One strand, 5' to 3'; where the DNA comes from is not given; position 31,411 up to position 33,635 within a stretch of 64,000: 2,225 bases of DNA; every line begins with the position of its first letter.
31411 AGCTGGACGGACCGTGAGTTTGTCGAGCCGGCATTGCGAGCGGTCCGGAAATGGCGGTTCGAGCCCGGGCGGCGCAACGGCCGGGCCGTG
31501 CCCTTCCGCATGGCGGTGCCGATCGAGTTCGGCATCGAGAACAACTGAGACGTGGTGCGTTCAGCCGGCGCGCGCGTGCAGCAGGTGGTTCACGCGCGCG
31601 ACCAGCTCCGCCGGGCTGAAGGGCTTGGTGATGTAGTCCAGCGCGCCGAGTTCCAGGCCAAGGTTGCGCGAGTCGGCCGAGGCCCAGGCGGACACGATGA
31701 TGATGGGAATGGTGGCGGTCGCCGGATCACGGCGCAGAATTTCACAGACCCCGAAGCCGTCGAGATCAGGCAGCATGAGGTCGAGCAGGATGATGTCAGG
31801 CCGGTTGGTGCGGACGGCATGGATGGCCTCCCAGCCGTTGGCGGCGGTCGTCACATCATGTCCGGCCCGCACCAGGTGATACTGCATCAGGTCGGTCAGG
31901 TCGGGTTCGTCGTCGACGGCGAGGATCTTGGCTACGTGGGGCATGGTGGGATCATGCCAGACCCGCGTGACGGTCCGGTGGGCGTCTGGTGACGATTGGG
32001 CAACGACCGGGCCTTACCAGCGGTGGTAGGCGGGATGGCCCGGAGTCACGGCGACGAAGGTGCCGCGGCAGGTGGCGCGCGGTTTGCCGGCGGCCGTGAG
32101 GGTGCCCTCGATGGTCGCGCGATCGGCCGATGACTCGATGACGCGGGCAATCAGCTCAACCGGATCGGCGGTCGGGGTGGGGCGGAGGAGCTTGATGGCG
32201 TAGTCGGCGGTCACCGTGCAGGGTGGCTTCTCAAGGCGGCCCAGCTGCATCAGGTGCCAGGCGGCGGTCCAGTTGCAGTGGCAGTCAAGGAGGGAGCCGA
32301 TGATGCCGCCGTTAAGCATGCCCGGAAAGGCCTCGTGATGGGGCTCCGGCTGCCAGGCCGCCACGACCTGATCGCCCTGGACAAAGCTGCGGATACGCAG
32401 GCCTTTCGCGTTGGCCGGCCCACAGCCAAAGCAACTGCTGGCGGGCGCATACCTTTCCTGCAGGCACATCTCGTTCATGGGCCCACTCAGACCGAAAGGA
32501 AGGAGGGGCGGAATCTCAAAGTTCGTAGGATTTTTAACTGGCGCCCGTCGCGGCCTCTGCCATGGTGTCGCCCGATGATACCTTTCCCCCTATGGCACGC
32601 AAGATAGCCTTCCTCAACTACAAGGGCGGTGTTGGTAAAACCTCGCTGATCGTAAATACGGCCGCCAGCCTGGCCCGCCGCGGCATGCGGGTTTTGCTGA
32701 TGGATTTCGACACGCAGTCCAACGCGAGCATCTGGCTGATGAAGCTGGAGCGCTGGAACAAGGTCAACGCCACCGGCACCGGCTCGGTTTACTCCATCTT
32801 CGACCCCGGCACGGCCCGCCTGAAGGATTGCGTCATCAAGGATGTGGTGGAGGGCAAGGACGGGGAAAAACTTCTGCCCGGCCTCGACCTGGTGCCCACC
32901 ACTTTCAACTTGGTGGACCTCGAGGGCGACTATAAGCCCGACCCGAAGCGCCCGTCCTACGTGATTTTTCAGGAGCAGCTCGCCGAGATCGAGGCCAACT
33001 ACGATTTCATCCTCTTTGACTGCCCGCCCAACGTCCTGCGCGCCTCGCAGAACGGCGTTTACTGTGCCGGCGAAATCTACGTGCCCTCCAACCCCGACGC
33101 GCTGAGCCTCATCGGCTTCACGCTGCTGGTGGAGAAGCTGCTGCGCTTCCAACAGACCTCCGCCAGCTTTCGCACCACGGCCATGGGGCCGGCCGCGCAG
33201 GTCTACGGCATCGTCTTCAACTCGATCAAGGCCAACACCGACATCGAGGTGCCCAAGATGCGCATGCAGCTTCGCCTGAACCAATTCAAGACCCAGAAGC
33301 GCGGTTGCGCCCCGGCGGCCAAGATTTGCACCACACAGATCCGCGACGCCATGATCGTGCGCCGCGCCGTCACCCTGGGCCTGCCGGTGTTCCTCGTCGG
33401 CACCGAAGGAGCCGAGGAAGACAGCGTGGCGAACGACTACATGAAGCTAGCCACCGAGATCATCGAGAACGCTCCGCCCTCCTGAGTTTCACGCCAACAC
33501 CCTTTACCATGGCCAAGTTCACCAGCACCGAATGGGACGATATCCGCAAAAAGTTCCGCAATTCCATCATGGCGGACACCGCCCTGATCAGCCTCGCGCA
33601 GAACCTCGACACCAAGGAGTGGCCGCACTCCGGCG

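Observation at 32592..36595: Orphan ParA/MinD-type ATPase operon with three uncharacterised partners (tail-anchored adaptor-like protein, Pro-rich coiled-coil protein, OM barrel)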

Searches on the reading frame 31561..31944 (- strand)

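Call 70: search_protein_families(library=pfam, proteins=[window:31561-31944:-], max_evalue=0.0001)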
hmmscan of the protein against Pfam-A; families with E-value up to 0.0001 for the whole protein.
window:31561-31944:- (127 aa): 1 family
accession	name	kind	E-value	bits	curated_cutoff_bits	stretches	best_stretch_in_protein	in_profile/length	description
PF00072.30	Response_reg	-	9.2e-28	97.1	30.2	1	7-119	1-111/111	Response regulator receiver domain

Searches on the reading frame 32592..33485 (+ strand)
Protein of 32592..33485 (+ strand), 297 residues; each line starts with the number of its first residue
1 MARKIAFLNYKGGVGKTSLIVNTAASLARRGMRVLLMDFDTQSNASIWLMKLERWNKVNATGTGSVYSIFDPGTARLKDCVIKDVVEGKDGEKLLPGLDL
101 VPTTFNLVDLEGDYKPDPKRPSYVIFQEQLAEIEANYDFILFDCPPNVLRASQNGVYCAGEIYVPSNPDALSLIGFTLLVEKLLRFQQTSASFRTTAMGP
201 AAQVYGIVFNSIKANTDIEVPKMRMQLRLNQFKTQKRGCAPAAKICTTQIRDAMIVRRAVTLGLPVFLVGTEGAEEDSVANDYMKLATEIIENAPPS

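Call 3: search_protein_families(library=pfam, proteins=[window:32592-33485:+], max_evalue=1)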
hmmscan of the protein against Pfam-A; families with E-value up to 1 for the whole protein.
window:32592-33485:+ (297 aa): 10 families
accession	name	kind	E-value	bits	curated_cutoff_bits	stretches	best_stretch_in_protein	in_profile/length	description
PF13614.12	AAA_31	-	8.1e-34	117.5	27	1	3-189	2-170/177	AAA domain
PF01656.29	CbiA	-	7.4e-14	52.2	25.4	1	5-225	1-96/125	CobQ/CobB/MinD/ParA nucleotide binding domain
PF09140.17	MipZ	-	6.5e-09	35.9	20.7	2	5-46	3-44/262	ATPase MipZ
PF06564.18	CBP_BcsQ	-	2.1e-08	34.4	21.3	2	92-164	73-144/234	Cellulose biosynthesis protein BcsQ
PF10609.15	ParA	-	4.6e-07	29.9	27.1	1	3-51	4-52/246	NUBPL iron-transfer P-loop NTPase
PF02374.21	ArsA_ATPase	-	0.0001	22.1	24.3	1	4-40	2-38/305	Anion-transporting ATPase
PF00142.24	Fer4_NifH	-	0.00015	21.8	25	1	4-51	2-48/271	4Fe-4S iron sulfur cluster binding proteins, NifH/frxC family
PF07015.17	VirC1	-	0.0013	18.6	24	1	5-49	4-48/231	VirC1 protein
PF02702.23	KdpD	-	0.12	12.2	26.1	1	7-46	8-47/210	Osmosensitive K+ channel His kinase sensor domain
PF13481.12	AAA_25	-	0.25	11.4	27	1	11-48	41-76/195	AAA domain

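Call 4: search_protein_families(library=ncbifam, proteins=[window:32592-33485:+], max_evalue=1)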
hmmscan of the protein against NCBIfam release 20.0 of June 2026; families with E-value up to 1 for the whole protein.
window:32592-33485:+ (297 aa): 26 families (the best 25 are shown)
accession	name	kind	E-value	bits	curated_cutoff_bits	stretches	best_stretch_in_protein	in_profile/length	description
NF041546.1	ParA_partition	equivalog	1.7e-18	66.9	180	2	5-51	2-48/203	ParA family partition ATPase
TIGR03453.1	partition_RepA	equivalog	1.6e-14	53.5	348.45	1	5-176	107-277/387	plasmid partitioning protein RepA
NF010443.0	PRK13869.1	subfamily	2.5e-10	39.7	446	1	5-174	124-292/405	plasmid-partitioning protein RepA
NF041283.1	PrgP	equivalog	4.1e-10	39.4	400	1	1-211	1-193/297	ParA superfamily DNA segregation protein PrgP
TIGR01969.1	minD_arch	subfamily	9.3e-10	38.1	201.75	1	4-174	2-146/251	cell division ATPase MinD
NF047398.1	AAA_KGGVGR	domain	2.2e-09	37.9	90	1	4-43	4-43/190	KGGVGR-motif variant AAA ATPase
TIGR01968.1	minD_bact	equivalog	2.5e-09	36.9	212.9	2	9-44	8-43/261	septum site-determining protein MinD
NF010259.0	PRK13705.1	equivalog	4.1e-07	29.3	725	1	5-170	109-267/388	plasmid-partitioning protein SopA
NF041136.1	MrpORP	equivalog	1.1e-06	28.2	450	1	3-53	6-56/365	iron-sulfur cluster carrier protein MrpORP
TIGR04291.1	arsen_driv_ArsA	equivalog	1.1e-06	27.6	650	1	6-45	6-45/565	arsenical pump-driving ATPase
TIGR03371.1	cellulose_yhjQ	equivalog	1e-05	25.2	157.85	1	5-43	4-42/246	cellulose biosynthesis protein BcsQ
NF008079.0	PRK10818.1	equivalog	1.2e-05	24.8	508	1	1-54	1-54/270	septum site-determining protein MinD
TIGR01007.1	eps_fam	subfamily_domain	1.7e-05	24.5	108.05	1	10-49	25-64/204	polysaccharide biosynthesis tyrosine autokinase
NF033200.1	F430_CfbC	exception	2.3e-05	23.9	402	1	4-54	2-51/260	Ni-sirohydrochlorin a,c-diamide reductive cyclase ATP-dependent reductase subunit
TIGR00345.1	GET3_arsA_TRC40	subfamily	4.2e-05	23.2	135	1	8-44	2-38/299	TRC40/GET3/ArsA family transport-energizing ATPase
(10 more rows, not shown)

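Call 9: search_solved_structures(query=window:32592-33485:+, max_evalue=0.001)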
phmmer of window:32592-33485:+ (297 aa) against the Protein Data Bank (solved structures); distinct sequences matched with E-value up to 0.001: 29.
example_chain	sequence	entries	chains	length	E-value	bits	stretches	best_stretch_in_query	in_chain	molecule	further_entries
6iub_A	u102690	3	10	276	3.4e-15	59.3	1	2-190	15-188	SpoOJ regulator (Soj)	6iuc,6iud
8jmj_A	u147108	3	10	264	3.8e-14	55.8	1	2-191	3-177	SpoOJ regulator (Soj)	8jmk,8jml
1wcv_1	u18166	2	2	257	2.5e-12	49.8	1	2-49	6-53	SEGREGATION PROTEIN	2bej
8ray_B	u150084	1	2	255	4e-12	49.2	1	3-181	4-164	ParA family protein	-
2bek_A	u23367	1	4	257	3.8e-11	46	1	2-49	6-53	SEGREGATION PROTEIN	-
4pfs_A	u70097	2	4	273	4.5e-11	45.7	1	1-43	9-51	Cobyrinic Acid a,c-diamide synthase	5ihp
5if9_A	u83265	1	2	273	7.8e-11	44.9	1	2-183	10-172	Cobyrinic Acid a,c-diamide synthase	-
1ion_A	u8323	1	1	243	9.4e-08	34.8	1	1-180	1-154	PROBABLE CELL DIVISION INHIBITOR MIND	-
1f48_A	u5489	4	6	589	1.6e-07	34.1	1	7-182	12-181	ARSENITE-TRANSLOCATING ATPASE | ARSENICAL PUMP-DRIVING ATPASE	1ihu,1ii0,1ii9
1g3q_A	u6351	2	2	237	3.8e-07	32.8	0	1-47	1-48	CELL DIVISION INHIBITOR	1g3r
9nbl_A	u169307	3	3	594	4.9e-07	32.5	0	5-46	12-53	Arsenite transporter ATPase-like protein,arsA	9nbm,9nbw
3ez2_A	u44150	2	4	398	6.5e-07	32.1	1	6-171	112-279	Plasmid partition protein A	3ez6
3pg5_A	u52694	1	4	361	6.6e-07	32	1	3-59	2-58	Uncharacterized protein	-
3ez7_A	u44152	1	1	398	9.6e-07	31.5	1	6-171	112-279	Plasmid partition protein A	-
7dut_A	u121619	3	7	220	1.3e-06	31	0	128-225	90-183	SOJ protein (Soj)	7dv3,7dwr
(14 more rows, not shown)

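Call 14: search_protein_families(library=padloc, proteins=[window:32592-33485:+], max_evalue=1)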
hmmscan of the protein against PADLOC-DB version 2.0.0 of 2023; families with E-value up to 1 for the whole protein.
window:32592-33485:+ (297 aa): 2 families
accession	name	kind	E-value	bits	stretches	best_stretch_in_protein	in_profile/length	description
PDLC04559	PDC-M28B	-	1.7e-07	28.7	1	3-43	129-169/438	-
PDLC04560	PDC-M28B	-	0.00045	17.7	1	2-51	14-63/327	-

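Call 53: search_solved_structures(query=window:32592-33485:+, max_evalue=1e-10, show_alignments=4)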
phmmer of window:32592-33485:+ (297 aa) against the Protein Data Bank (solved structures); distinct sequences matched with E-value up to 1e-10: 7.
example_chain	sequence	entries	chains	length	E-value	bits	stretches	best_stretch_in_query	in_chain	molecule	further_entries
6iub_A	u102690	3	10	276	3.4e-15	59.3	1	2-190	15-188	SpoOJ regulator (Soj)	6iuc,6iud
8jmj_A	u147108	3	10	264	3.8e-14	55.8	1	2-191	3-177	SpoOJ regulator (Soj)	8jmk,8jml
1wcv_1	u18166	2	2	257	2.5e-12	49.8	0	2-49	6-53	SEGREGATION PROTEIN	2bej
8ray_B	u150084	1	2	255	4e-12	49.2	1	3-181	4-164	ParA family protein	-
2bek_A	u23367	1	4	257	3.8e-11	46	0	2-49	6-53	SEGREGATION PROTEIN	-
4pfs_A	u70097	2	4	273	4.5e-11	45.7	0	1-43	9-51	Cobyrinic Acid a,c-diamide synthase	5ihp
5if9_A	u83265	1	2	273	7.8e-11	44.9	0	2-183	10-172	Cobyrinic Acid a,c-diamide synthase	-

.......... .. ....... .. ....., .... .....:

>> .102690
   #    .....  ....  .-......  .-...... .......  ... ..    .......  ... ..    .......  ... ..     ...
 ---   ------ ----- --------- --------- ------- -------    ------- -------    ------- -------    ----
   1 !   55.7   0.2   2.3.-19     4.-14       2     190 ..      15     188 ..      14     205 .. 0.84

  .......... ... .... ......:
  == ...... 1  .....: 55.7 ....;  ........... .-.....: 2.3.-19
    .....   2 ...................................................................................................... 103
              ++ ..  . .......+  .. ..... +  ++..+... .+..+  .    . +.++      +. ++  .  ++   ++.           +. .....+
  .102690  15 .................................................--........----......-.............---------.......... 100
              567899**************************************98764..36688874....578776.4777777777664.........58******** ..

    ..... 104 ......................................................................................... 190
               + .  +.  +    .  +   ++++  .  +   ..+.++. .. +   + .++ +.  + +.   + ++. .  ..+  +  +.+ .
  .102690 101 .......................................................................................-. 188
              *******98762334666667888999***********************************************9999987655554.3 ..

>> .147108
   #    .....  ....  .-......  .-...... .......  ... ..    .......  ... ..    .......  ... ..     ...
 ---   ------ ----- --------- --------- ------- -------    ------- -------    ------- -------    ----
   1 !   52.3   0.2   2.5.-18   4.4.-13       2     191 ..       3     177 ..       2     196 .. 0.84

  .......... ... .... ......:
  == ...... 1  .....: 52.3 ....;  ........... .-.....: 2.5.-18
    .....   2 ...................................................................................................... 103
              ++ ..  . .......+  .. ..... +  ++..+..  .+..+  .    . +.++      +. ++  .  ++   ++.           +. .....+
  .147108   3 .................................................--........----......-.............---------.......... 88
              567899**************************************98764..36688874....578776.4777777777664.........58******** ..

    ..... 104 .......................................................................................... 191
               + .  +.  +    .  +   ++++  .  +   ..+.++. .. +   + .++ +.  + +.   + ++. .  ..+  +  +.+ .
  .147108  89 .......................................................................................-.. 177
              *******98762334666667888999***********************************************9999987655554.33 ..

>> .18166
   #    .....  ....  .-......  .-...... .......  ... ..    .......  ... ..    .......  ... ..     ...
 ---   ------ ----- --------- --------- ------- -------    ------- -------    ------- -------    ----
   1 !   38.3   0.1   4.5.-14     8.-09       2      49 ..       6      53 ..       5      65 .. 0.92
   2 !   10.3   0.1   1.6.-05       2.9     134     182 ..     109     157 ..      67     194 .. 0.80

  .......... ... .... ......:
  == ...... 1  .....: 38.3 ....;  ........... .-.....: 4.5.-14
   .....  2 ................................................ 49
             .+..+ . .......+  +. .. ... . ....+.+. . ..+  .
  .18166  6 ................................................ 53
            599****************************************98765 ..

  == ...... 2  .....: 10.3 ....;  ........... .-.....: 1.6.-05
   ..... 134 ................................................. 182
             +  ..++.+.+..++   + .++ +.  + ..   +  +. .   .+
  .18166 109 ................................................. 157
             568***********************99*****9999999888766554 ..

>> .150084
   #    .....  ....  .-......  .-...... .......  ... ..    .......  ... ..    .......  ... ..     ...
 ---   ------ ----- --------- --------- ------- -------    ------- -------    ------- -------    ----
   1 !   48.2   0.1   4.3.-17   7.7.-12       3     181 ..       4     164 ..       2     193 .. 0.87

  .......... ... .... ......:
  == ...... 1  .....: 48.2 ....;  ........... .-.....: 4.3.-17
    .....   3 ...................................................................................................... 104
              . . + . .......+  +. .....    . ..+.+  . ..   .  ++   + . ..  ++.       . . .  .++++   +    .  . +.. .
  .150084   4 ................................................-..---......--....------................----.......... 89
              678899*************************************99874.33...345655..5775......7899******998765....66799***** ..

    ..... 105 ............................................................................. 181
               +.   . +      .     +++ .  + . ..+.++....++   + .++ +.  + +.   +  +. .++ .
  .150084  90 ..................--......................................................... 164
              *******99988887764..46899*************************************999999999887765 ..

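Call 94: search_dna_similar(query=window:32592-33485:+, collection=plasmids, mode=protein, max_rows=10)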
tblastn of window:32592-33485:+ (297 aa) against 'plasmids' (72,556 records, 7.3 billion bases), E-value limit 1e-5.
The search stops at 5000 records and this limit was reached: more records match than are counted here, and every count below describes the 5000 best-scoring records only.
Records with a match: at least 5000; places in all: 5357; records where one place covers at least 80% of the query: 615.
Best place of each record, by identity: 60-80% 4; <60% 4996.
By first word of the organism name: Enterococcus 700; Rhizobium 533; Acinetobacter 280; Agrobacterium 192; Klebsiella 186; Bacillus 133; Pseudosulfitobacter 129; Phaeobacter 118; Clostridium 109; Sinorhizobium 106; and 408 more.
By predicted mobility (MOB-suite, as given by PLSDB): non-mobilizable 2530; mobilizable 1330; conjugative 1140.
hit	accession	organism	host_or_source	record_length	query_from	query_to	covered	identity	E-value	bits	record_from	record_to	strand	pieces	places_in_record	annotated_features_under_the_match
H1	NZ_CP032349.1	Azospirillum brasilense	soil sample,Agricultural field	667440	5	286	95%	30.5%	1e-12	76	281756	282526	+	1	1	AAA family ATPase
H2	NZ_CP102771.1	Myxococcus stipitatus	-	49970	3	291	97%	29.2%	1e-13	79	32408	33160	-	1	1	ParA family protein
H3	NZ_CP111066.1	Chondrinema litorale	Seaweed,red alga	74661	1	292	98%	28.7%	1e-18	94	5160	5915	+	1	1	AAA family ATPase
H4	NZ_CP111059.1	Chondrinema litorale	Seaweed,red alga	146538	1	294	99%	28.5%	1e-19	96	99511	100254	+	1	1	ParA family protein | ParB/Srx family N-terminal domain-containing protein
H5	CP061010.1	Muribaculaceae bacterium MF13079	Mus_musculus,pure culture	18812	1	291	98%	28.2%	4e-18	92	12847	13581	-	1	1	record has no annotation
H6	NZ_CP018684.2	Vibrio harveyi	Trachinotus ovatus,liver of diseased ...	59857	5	291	97%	28.6%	7e-16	85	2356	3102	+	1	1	ParA family protein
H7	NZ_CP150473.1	Vibrio harveyi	-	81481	5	291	97%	28.6%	7e-16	85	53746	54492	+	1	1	ParA family protein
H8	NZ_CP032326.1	Azospirillum argentinense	soil sample,Agricultural field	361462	5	276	92%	30.2%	3e-12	74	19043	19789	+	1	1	AAA family ATPase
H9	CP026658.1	Deltaproteobacteria bacterium Smac51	cockroach,pure culture,hindgut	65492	1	291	98%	28.2%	8e-17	88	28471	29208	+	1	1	chromosome partitioning protein ParA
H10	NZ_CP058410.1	Trichlorobacter lovleyi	whole genome,river sediment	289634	3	292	98%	28.3%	7e-14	79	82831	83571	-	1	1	AAA family ATPase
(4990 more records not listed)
